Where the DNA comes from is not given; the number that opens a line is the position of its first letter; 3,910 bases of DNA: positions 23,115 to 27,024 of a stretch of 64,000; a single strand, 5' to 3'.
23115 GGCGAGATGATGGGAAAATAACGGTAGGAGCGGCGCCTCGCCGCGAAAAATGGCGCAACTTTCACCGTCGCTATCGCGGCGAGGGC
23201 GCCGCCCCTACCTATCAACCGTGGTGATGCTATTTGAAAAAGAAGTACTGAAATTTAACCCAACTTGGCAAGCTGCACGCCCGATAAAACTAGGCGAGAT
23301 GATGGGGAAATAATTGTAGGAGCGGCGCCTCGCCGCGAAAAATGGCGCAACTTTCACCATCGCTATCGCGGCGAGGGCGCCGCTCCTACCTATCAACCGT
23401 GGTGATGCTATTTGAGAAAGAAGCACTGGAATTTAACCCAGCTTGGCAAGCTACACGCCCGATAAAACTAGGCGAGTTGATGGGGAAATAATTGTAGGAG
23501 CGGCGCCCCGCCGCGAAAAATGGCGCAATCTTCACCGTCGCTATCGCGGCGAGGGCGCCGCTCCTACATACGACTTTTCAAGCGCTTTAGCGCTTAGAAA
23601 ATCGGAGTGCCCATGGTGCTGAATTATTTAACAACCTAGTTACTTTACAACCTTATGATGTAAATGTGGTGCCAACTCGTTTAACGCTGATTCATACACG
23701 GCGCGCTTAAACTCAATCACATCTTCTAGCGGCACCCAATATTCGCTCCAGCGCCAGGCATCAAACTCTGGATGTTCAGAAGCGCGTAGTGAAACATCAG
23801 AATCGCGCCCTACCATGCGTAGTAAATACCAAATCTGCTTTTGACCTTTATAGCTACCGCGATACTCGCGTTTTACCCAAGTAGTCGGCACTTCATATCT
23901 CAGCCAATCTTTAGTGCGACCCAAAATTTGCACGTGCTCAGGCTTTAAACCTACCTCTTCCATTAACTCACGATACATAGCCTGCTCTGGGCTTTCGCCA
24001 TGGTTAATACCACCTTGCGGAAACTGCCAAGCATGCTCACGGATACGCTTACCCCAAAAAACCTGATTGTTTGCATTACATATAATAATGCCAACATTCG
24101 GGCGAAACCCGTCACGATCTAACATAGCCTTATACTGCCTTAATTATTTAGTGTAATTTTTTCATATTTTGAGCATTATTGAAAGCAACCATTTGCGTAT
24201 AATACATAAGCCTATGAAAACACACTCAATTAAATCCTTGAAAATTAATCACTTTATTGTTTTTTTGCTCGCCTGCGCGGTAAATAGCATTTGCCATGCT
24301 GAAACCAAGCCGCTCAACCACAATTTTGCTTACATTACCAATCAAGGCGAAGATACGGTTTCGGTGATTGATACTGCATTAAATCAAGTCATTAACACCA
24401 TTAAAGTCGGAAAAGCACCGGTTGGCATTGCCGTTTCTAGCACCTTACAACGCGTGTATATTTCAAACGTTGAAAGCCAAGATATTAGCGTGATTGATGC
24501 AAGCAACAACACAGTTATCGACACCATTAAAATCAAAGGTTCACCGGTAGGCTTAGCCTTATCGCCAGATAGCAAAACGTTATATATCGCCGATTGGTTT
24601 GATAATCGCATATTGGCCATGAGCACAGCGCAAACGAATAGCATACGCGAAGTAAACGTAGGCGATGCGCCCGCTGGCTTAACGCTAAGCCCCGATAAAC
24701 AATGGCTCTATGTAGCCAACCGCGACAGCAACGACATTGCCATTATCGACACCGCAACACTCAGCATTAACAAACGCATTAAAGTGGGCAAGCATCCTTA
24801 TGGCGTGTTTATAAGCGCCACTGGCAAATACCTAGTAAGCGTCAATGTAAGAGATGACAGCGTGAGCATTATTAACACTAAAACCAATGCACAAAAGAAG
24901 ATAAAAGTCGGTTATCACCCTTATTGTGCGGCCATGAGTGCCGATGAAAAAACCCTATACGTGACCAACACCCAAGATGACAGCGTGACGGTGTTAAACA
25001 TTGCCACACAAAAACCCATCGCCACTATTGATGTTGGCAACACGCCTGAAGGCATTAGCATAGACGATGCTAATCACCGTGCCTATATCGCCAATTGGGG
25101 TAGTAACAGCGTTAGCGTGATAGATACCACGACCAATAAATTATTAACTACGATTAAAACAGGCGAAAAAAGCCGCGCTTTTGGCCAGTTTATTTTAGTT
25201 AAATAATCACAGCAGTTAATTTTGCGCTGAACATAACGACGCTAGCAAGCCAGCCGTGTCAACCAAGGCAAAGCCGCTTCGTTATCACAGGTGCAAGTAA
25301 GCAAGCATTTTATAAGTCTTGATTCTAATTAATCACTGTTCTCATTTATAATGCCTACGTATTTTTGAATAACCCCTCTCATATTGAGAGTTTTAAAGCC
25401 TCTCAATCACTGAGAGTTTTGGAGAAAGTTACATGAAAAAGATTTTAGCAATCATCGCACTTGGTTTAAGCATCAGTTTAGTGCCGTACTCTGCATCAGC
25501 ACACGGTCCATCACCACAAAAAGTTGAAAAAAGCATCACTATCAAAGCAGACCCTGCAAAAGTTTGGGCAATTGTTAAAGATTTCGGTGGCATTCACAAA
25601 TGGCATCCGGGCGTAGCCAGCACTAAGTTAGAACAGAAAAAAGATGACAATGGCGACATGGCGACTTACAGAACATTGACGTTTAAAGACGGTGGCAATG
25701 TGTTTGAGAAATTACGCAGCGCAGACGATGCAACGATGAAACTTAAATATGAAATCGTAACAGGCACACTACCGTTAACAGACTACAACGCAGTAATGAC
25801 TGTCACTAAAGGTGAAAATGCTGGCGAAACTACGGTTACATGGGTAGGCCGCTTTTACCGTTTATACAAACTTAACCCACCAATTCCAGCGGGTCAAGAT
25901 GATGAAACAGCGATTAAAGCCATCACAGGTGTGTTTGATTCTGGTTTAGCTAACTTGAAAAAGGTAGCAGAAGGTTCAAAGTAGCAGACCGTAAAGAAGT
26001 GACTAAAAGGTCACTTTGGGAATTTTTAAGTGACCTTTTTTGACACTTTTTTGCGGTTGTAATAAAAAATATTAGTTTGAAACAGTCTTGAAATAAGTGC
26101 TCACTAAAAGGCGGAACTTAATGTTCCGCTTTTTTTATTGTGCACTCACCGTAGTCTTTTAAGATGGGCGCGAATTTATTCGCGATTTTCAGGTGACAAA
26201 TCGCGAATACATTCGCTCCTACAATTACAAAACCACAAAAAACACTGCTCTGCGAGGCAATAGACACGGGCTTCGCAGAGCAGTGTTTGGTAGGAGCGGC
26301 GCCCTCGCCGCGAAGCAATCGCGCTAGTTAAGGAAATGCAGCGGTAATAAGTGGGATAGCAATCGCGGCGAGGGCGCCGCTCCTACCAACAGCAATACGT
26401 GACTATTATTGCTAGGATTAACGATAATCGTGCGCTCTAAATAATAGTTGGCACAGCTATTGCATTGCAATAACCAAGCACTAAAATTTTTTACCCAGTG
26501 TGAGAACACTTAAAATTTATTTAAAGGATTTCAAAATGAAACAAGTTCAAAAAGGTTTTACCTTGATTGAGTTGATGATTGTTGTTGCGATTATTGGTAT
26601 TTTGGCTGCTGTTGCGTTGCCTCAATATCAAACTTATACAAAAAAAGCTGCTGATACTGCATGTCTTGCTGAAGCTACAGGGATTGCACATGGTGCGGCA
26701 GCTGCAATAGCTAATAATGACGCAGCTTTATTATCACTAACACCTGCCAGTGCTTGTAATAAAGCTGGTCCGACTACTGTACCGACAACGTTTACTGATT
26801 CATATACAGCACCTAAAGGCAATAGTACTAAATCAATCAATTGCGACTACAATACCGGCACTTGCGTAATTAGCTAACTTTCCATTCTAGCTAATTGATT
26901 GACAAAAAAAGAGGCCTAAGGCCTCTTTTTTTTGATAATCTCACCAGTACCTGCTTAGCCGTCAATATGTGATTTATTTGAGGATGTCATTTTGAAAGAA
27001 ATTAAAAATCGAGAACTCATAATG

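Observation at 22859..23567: Tandem array of intact psd alpha-chain cassettes, each followed by a REP hairpin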

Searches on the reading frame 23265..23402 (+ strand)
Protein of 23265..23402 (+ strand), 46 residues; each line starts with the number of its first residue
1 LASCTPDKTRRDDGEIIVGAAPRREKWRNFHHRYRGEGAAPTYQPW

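Call 42: find_homologous_proteins(query=window:23265-23402:+, max_evalue=0.001)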
Query seq(46 aa) (46 aa): 3 proteins with E <= 0.001 among 3 candidates.
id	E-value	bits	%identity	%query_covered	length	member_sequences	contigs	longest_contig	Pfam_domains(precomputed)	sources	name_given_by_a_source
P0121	1.4e-19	86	93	89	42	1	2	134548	-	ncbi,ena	-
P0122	1.3e-12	64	82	85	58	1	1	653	-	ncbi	-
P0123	4.2e-9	53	89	61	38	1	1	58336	-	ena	-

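Call 44: find_encoding_contigs(protein=P0122, flank=3000, max_places=5)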
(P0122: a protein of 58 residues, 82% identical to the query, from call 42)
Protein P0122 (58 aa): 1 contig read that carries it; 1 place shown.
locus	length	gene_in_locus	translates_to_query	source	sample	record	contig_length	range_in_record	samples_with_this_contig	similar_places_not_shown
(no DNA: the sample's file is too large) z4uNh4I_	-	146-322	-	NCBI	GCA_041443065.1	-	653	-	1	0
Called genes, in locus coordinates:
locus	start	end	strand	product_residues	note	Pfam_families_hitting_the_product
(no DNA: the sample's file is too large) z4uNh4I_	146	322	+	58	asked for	-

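Call 45: find_encoding_contigs(protein=P0123, flank=3000, max_places=5)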
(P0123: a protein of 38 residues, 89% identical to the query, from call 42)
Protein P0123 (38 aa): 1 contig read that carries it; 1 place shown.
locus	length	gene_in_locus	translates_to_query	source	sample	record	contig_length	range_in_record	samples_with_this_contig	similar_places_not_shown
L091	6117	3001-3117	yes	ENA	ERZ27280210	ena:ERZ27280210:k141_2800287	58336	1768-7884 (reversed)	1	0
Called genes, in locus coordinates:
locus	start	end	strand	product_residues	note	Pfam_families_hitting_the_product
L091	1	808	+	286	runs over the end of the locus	PF08543:Phos_pyr_kin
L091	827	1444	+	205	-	PF02581:TMP-TENI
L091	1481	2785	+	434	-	PF00202:Aminotran_3, PF00155:Aminotran_1_2 (weak)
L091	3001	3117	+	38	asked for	-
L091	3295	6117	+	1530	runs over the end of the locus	?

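Call 47: list_cluster_members(proteins=[P0122, P0001, P0004, P0121])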
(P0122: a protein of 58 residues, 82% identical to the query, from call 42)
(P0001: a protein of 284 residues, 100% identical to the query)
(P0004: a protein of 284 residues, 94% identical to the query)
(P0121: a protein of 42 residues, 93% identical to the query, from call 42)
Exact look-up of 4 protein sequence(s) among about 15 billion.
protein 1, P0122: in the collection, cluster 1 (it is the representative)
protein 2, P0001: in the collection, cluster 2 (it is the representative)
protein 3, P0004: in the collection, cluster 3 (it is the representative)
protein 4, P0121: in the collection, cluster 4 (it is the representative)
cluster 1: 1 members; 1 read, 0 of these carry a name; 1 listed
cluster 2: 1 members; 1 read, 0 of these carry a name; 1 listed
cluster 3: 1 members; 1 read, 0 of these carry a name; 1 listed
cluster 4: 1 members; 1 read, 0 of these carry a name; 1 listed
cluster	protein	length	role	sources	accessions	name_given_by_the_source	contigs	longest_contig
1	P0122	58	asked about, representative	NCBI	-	-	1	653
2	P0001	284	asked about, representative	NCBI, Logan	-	-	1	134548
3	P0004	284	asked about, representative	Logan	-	-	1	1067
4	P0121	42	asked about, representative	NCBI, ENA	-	-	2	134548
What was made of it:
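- Tried and rejected: DNA of the 653-nt contig of GCA_041443065.1 (P0122) could not be fetched (call 44), and cluster look-ups gave no names (call 47).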

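Call 54: find_encoding_contigs(protein=P0121, flank=1000, max_places=5)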
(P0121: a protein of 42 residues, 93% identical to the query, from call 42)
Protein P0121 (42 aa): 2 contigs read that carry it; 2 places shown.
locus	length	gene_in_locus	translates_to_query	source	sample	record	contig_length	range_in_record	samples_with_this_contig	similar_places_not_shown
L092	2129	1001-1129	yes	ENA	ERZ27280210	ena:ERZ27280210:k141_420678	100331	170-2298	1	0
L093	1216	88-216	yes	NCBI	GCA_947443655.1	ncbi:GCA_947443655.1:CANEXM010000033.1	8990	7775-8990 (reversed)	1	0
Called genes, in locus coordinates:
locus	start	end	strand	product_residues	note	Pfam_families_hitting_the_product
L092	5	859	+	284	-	PF27523:PSD, PF02666:PS_Dcarbxylase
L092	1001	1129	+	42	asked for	-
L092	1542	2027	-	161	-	PF00293:NUDIX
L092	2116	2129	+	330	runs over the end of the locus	-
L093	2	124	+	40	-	?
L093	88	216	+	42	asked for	-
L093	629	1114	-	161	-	PF00293:NUDIX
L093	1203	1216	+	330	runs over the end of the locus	-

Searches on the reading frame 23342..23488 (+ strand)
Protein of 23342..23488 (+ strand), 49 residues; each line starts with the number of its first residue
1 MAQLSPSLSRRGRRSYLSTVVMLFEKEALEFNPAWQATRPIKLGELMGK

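Call 46: find_homologous_proteins(query=window:23342-23488:+, max_evalue=0.001)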
Query seq(49 aa): no candidate shares three 5-residue words with the query. No homologue found.
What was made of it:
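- Tried and rejected: Homology search with a 49-aa cassette ORF returned nothing because of the word index, so that search was wasted (call 46).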

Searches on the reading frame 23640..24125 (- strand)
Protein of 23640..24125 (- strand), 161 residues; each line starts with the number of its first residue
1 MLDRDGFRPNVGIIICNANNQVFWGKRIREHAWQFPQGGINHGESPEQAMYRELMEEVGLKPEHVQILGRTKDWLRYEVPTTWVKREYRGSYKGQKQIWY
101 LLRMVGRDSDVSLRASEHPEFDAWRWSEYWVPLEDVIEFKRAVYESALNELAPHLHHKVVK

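Call 13: find_encoding_contigs(protein=window:23640-24125:-, flank=3000, max_places=10)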
Protein window:23640-24125:- (161 aa): 3 contigs read that carry it; 3 places shown.
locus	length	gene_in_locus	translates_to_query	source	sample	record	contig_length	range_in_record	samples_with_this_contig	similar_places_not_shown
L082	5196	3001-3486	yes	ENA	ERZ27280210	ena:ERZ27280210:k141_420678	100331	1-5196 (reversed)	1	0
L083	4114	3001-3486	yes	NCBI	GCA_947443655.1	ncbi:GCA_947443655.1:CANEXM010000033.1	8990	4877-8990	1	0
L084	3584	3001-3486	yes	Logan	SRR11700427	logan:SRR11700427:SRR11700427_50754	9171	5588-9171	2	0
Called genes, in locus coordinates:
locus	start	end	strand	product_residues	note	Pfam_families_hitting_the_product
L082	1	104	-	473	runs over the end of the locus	PF04932:Wzy_C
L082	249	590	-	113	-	PF07963:N_methyl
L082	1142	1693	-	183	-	PF10604:Polyketide_cyc2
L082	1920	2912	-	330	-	-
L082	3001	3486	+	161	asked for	PF00293:NUDIX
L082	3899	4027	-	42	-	-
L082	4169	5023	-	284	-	PF27523:PSD, PF02666:PS_Dcarbxylase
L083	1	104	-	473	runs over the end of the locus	PF04932:Wzy_C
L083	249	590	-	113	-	PF07963:N_methyl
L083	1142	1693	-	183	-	PF10604:Polyketide_cyc2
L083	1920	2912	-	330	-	-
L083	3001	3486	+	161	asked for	PF00293:NUDIX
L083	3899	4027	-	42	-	-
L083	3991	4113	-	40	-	?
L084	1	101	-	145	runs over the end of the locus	PF07963:N_methyl, PF00114:Pilin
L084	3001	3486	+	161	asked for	PF00293:NUDIX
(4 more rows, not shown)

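Call 53: search_protein_families(library=pfam, proteins=[window:23640-24125:-], max_evalue=0.001)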
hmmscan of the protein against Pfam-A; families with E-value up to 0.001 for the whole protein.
window:23640-24125:- (161 aa): 1 family
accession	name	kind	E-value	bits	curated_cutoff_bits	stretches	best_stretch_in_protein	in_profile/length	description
PF00293.34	NUDIX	-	7.3e-24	84.7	21.1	1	7-139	2-120/134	NUDIX domain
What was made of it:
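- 23640..24125 (-): rppH-like NUDIX hydrolase gene, convergent with psd. The psd-rppH arrangement is conserved in relatives. Pfam NUDIX, 7.3e-24 (call 53).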

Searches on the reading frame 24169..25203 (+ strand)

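Call 53: search_protein_families(library=pfam, proteins=[window:24169-25203:+], max_evalue=0.001)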
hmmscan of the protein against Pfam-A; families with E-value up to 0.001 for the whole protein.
window:24169-25203:+ (345 aa): 11 families
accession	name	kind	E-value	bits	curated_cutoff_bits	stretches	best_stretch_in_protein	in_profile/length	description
PF10282.15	Lactonase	-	2e-17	63.9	21.7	3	165-238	243-321/344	Lactonase, 7-bladed beta-propeller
PF21783.3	YNCE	-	6.9e-17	62.2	27.1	1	51-171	209-331/339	YNCE-like beta-propeller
PF25174.1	Beta-prop_THOC3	-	2.3e-14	53.5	305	2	51-241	58-246/272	THOC3 beta-propeller domain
PF02239.22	Cytochrom_D1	-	4.7e-14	52.2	25.5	1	166-335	36-215/368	Cytochrome D1 heme domain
PF01731.26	Arylesterase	-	1.6e-12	47.9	21.3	0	116-154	46-84/86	Arylesterase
PF08450.18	SGL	-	1.7e-12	47.9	26.3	2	255-334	140-225/246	SMP-30/Gluconolactonase/LRE-like region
PF23414.1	Beta-prop_EML_2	-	4.5e-08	33.2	90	0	128-247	3-120/266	Echinoderm microtubule-associated protein second beta-propeller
PF01436.27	NHL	-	2.8e-07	30.7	20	0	292-317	3-27/28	NHL repeat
PF13970.12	DUF4221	-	4.9e-07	30.1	23.4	1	172-248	29-113/311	Domain of unknown function (DUF4221)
PF25168.1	Beta-prop_WDR36-Utp21_2nd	-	1.1e-06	28.7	84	0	62-140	220-298/335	WDR36/Utp21 second beta-propeller domain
PF14779.12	BBS1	-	0.00094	19.2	27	0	184-235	200-253/254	Ciliary BBSome complex subunit 1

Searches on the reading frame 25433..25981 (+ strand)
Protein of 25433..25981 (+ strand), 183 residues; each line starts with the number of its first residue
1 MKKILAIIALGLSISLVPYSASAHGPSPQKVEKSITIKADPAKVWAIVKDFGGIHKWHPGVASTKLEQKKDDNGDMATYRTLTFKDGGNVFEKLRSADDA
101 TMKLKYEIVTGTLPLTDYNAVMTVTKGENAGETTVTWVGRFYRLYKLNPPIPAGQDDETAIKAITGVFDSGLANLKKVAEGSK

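Call 53: search_protein_families(library=pfam, proteins=[window:25433-25981:+], max_evalue=0.001)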
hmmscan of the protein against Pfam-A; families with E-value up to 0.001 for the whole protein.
window:25433-25981:+ (183 aa): 1 family
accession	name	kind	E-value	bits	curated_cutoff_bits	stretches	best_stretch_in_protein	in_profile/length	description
PF10604.15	Polyketide_cyc2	-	3.1e-31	109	27.4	1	29-180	2-142/142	Polyketide cyclase / dehydrase and lipid transport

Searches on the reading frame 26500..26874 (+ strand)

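Call 53: search_protein_families(library=pfam, proteins=[window:26500-26874:+], max_evalue=0.001)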
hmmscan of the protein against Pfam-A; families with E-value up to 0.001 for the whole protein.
window:26500-26874:+ (125 aa): 1 family
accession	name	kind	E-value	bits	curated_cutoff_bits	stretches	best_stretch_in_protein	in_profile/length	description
PF07963.17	N_methyl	-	1.7e-10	40.4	21.2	1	16-40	3-27/27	Prokaryotic N-terminal methylation motif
